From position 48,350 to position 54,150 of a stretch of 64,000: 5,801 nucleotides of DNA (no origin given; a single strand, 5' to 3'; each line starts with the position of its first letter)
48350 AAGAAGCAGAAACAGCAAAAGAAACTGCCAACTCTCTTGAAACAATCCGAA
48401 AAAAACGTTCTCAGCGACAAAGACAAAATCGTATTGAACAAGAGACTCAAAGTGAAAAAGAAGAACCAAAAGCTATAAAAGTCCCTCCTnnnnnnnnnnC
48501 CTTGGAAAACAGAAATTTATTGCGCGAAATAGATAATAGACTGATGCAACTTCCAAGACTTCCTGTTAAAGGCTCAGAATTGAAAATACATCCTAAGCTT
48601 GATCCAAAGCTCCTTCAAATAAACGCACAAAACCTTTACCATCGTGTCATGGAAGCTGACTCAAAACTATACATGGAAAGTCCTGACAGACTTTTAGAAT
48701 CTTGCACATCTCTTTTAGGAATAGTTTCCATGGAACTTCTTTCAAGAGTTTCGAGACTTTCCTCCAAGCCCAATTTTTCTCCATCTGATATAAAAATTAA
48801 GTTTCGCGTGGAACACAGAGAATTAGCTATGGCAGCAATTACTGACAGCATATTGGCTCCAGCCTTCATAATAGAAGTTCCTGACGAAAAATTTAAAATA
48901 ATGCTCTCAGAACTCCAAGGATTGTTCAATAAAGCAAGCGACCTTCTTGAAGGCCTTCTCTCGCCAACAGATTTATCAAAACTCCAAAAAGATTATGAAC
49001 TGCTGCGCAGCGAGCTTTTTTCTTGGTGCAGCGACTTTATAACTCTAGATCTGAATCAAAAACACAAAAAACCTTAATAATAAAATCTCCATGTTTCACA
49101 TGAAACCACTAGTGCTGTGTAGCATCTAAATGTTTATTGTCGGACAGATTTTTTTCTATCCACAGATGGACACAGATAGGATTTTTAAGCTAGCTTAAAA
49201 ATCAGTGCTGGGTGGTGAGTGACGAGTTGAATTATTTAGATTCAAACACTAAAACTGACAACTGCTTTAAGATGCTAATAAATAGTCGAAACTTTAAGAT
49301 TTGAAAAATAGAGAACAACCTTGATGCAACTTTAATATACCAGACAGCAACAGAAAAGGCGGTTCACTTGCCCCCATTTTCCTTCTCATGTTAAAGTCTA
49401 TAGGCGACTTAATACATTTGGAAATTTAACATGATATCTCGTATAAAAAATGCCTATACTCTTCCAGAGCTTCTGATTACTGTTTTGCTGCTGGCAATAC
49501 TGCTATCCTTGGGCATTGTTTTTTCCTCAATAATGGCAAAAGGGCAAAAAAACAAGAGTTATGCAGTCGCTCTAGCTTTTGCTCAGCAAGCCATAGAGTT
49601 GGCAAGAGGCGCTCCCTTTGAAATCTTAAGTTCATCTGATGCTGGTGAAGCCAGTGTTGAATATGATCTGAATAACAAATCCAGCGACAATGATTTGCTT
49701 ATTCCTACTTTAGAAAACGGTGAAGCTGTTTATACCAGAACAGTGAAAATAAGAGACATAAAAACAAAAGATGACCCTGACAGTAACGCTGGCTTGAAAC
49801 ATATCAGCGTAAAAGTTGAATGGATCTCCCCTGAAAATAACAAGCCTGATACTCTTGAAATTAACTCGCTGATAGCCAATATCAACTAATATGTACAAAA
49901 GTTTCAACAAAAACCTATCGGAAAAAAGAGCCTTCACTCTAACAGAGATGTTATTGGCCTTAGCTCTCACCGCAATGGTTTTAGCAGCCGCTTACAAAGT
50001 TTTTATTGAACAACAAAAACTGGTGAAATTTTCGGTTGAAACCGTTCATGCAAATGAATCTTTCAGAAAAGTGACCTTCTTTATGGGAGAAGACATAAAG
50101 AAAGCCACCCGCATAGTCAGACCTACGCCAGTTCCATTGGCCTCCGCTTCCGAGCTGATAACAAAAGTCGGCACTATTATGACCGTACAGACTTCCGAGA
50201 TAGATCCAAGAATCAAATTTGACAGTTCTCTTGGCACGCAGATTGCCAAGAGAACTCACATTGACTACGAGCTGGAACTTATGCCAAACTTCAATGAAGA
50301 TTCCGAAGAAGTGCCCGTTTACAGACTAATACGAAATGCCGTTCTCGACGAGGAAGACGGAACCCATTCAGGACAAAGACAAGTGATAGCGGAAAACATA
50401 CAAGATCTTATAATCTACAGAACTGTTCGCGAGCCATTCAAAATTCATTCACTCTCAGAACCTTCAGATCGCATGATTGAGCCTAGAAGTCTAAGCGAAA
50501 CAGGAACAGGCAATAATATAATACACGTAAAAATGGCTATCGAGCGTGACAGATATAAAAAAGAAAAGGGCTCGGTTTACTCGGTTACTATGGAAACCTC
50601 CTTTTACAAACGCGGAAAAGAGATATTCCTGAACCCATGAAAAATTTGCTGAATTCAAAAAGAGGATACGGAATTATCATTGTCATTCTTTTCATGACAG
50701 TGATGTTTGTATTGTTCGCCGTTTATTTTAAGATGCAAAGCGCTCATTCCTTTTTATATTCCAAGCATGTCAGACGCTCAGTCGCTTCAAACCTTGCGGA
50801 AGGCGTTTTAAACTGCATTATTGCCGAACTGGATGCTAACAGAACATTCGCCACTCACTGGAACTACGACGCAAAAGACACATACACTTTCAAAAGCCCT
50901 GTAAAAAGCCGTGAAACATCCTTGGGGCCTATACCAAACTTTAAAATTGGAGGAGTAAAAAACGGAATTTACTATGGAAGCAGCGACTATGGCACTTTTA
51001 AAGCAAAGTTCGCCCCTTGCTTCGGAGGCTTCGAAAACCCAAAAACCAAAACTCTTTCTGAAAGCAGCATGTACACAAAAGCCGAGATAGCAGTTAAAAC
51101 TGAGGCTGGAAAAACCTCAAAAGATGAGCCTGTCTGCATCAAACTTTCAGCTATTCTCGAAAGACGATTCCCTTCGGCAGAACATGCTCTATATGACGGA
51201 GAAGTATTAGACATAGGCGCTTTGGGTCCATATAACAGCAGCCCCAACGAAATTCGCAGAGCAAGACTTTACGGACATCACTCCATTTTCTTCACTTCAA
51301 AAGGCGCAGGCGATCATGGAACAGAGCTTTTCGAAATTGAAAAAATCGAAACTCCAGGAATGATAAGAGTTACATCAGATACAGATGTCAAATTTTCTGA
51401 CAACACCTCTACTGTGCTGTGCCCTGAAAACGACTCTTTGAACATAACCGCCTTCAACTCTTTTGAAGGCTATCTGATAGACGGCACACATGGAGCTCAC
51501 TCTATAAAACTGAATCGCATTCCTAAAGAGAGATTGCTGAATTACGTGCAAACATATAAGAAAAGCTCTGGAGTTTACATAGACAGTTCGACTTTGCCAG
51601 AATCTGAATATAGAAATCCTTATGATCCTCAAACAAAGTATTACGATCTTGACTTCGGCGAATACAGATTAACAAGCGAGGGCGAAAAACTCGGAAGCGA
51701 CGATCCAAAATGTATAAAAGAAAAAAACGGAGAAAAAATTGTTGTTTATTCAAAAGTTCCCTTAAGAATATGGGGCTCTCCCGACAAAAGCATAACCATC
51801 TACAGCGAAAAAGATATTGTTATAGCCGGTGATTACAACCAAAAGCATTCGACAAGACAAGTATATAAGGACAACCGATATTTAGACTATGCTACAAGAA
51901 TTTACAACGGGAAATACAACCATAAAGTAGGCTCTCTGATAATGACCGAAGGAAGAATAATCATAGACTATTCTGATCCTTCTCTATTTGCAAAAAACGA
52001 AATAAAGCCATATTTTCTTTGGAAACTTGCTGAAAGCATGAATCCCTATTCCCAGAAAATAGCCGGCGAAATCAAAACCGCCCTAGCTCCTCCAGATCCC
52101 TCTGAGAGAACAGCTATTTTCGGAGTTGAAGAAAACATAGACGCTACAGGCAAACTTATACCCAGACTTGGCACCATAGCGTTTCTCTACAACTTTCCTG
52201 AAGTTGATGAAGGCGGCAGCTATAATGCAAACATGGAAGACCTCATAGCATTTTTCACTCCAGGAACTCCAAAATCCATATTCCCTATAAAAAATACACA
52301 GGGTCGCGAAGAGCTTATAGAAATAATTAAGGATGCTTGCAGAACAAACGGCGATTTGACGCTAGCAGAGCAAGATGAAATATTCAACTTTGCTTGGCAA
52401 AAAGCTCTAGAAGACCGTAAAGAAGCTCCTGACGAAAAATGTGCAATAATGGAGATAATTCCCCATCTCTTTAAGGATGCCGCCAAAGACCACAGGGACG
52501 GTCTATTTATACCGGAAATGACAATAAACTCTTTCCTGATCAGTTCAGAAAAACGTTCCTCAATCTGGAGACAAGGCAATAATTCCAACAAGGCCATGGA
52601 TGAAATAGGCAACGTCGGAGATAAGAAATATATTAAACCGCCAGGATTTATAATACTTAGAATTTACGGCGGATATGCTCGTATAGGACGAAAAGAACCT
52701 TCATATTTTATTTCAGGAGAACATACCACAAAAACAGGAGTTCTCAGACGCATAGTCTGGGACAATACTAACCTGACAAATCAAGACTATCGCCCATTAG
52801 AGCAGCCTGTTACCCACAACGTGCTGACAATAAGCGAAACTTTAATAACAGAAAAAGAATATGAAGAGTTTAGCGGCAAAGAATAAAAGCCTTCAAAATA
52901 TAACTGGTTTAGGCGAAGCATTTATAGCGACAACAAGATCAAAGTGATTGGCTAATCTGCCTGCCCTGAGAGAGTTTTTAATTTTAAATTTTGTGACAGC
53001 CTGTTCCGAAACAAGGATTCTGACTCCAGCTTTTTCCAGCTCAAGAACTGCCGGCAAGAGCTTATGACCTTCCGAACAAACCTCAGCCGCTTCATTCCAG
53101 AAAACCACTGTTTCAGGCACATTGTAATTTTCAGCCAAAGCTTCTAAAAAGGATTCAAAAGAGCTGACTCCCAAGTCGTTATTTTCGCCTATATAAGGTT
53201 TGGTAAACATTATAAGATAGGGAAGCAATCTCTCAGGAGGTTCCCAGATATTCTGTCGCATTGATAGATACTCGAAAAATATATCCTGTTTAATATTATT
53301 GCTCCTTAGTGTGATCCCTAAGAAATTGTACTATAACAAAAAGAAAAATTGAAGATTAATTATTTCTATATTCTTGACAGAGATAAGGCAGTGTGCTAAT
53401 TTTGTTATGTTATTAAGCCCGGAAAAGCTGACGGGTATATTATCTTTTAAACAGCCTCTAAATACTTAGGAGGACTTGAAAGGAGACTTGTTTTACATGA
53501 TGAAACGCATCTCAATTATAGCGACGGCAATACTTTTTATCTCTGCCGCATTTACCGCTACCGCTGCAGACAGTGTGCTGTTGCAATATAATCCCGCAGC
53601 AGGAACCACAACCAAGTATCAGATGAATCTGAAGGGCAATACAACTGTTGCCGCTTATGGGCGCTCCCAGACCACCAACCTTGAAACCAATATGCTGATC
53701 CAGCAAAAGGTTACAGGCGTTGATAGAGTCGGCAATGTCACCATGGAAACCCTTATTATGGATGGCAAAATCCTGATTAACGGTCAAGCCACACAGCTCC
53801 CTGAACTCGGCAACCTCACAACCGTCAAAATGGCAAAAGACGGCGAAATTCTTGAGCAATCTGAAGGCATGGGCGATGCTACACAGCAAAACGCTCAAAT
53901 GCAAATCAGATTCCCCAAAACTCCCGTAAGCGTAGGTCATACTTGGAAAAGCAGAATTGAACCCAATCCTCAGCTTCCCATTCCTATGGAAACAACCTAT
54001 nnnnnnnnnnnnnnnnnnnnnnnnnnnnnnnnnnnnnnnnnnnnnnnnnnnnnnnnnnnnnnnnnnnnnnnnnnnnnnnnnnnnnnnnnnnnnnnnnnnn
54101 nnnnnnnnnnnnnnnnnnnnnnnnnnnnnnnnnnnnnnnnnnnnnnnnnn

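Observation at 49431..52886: Second, unlinked minor-pilin operon ending in a 749-aa membrane-anchored protein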

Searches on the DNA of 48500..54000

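Call 39: search_rna_families(source=window, start=48500, end=54000, threshold=evalue, max_evalue=1)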
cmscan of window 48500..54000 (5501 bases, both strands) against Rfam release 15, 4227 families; matches with E-value up to 1: 1.
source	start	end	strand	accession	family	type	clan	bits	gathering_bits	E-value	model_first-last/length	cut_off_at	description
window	49512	49721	-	RF02050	STnc470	Gene; sRNA;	-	21.3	80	0.033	1-226/226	no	Salmonella enterica sRNA STnc470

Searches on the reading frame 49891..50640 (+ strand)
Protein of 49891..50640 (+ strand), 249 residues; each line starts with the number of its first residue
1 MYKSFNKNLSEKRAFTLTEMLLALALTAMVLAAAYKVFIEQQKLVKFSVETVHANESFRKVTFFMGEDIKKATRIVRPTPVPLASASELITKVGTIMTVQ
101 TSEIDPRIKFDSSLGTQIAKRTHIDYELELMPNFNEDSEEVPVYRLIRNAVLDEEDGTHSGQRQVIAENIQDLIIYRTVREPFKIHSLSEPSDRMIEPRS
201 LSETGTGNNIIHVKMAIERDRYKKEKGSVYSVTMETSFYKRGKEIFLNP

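Call 6: search_protein_families(library=pfam, proteins=[window:49891-50640:+], max_evalue=0.1)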
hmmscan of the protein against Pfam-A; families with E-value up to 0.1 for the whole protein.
window:49891-50640:+ (249 aa): 1 family
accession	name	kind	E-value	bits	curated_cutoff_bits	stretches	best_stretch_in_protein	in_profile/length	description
PF07963.17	N_methyl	-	8.5e-06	25.6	21.2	1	12-35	4-27/27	Prokaryotic N-terminal methylation motif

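Call 7: search_protein_families(library=ncbifam, proteins=[window:49891-50640:+], max_evalue=0.1)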
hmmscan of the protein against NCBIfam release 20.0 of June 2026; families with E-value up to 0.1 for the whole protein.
window:49891-50640:+ (249 aa): 4 families
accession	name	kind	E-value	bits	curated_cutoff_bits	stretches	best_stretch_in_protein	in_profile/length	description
NF007848.0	PRK10557.1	equivalog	2.4e-05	23.7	120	1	10-72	8-70/192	prepilin peptidase-dependent protein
TIGR02532.1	IV_pilin_GFxxxE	domain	3.9e-05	23.3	16.3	1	12-35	1-24/24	prepilin-type N-terminal cleavage/methylation domain-containing protein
TIGR01711.1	gspJ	equivalog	0.0099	15.7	64.85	1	14-71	2-59/192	type II secretion system minor pseudopilin GspJ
NF041013.1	T4P_ComGE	equivalog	0.019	15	49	1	12-31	3-22/83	competence type IV pilus minor pilin ComGE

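Call 66: search_solved_structures(query=A2, max_evalue=10, show_alignments=0)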
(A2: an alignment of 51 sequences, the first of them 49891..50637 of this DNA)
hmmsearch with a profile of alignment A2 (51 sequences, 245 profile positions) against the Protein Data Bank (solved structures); distinct sequences matched with E-value up to 10: 3.
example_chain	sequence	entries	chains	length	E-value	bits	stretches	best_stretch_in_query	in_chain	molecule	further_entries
9egp_A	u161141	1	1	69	0.023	17.5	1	6-33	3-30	Geopilin domain 1 protein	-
7tgg_A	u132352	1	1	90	0.026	17.3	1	6-33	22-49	Geopilin domain 1 protein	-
9laa_A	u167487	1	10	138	0.06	16.1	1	5-33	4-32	Type IV pilin protein PilA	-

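Call 70: find_homologous_proteins(query=window:49891-50637:+, max_evalue=0.001)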
Query window:49891-50637:+ (249 aa): 76 proteins with E <= 0.001 among 786 candidates.
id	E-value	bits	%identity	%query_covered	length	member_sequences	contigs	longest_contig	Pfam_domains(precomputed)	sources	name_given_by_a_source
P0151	1.1e-141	488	100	92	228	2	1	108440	-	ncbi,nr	ncbi:MAG: hypothetical protein GX221_06775 [Candidatus Riflebacteria bacterium]|nr:hypothetical prot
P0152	3.3e-77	277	53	97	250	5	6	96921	PF07963.18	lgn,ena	-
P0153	2.7e-73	264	55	95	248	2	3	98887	-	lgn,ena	-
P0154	7.1e-71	256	51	96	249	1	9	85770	-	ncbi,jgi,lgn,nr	ncbi:MAG: hypothetical protein PWR01_2172 [Clostridiales bacterium]|jgi:hypothetical protein|nr:hypo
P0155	2.1e-70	255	51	97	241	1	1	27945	-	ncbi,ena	-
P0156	2.7e-70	254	47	97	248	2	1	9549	PF07963.18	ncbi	-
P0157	1.3e-69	252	52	95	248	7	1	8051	-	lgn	-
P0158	1.4e-69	252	48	97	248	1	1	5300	PF07963.18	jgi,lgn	jgi:prepilin-type N-terminal cleavage/methylation domain-containing protein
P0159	3.9e-69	251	49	95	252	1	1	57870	PF07963.18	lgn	-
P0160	4.9e-69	250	48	96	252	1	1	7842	-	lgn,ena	-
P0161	1.0e-68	249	50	96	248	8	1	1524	-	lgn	-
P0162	1.1e-68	249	50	96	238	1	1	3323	PF07963.18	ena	-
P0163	1.3e-68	249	50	95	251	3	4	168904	PF07963.18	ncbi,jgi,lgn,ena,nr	ncbi:MAG TPA: prepilin-type N-terminal cleavage/methylation domain-containing protein [Candidatus Ri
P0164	1.9e-68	248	48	97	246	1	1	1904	-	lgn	-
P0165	2.0e-68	248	47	96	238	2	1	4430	PF07963.18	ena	-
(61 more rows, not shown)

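Call 79: predict_structure(alignment_id=A4)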
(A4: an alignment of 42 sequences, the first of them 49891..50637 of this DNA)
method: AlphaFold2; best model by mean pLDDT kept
length: 249 residues; sequences in the alignment: 42
mean_pLDDT: 79.1   pTM: 0.68
mean pLDDT of the five models: 79.1, 77.8, 77.2, 77.1, 76.5
residues with pLDDT >= 90: 83; 70-90: 103; 50-70: 38; < 50: 25
segments of 3 or more residues with pLDDT < 50: 6-8, 195-206, 244-249
pLDDT, mean of each block of 10 residues (from residue 1): 48 71 94 93 82 85 92 84 83 92 87 84 95 71 92 90 94 83 54 51 55 87 73 84 47
secondary structure, 60 per line:
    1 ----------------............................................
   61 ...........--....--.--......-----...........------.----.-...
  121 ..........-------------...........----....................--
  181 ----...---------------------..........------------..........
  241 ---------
elements in order: H17-71 E74-77 H83-88 E94-104 E118-130 E144-154 E159-178 E209-218 E231-240

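Call 88: search_protein_families(library=pfam, alignment_id=A2, max_evalue=1)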
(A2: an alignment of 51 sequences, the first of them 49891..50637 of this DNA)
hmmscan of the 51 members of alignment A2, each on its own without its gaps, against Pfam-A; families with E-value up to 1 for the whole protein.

A. member 1, window:49891-50637:+ (249 aa): 1 family
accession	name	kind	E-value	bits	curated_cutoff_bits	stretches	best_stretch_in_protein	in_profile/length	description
PF07963.17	N_methyl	-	8.5e-06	25.6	21.2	1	12-35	4-27/27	Prokaryotic N-terminal methylation motif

B. families by the number of members that match (of 51 scanned): 31 families (the first 25 are shown)
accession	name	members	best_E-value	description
PF07963.17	N_methyl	51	2.6e-07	Prokaryotic N-terminal methylation motif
PF11857.13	DUF3377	5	0.021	Domain of unknown function (DUF3377)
PF15168.11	TRIQK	5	0.14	Triple QxxK/R motif-containing protein family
PF13131.11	DUF3951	3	0.023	Protein of unknown function (DUF3951)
PF00487.30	FA_desaturase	3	0.15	Fatty acid desaturase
PF13120.11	DUF3974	2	0.035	Domain of unknown function (DUF3974)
PF09856.14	ScfRs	1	0.0019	Short-chain fatty acyl coenzyme A regulator, C-terminal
PF17770.6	RNase_J_C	1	0.055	Ribonuclease J C-terminal domain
PF21876.2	STIV_turret_2nd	1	0.058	C381 turret protein 2nd galactose-binding domain-like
PF10883.13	DUF2681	1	0.06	Protein of unknown function (DUF2681)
PF15414.12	DUF4621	1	0.063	Protein of unknown function (DUF4621)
PF15727.10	DUF4678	1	0.067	Domain of unknown function (DUF4678)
PF25686.1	Betaherpes_U91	1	0.068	Betaherpesvirus U91 protein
PF09489.15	CbtB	1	0.07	Probable cobalt transporter subunit (CbtB)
PF09991.14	DUF2232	1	0.071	Predicted membrane protein (DUF2232)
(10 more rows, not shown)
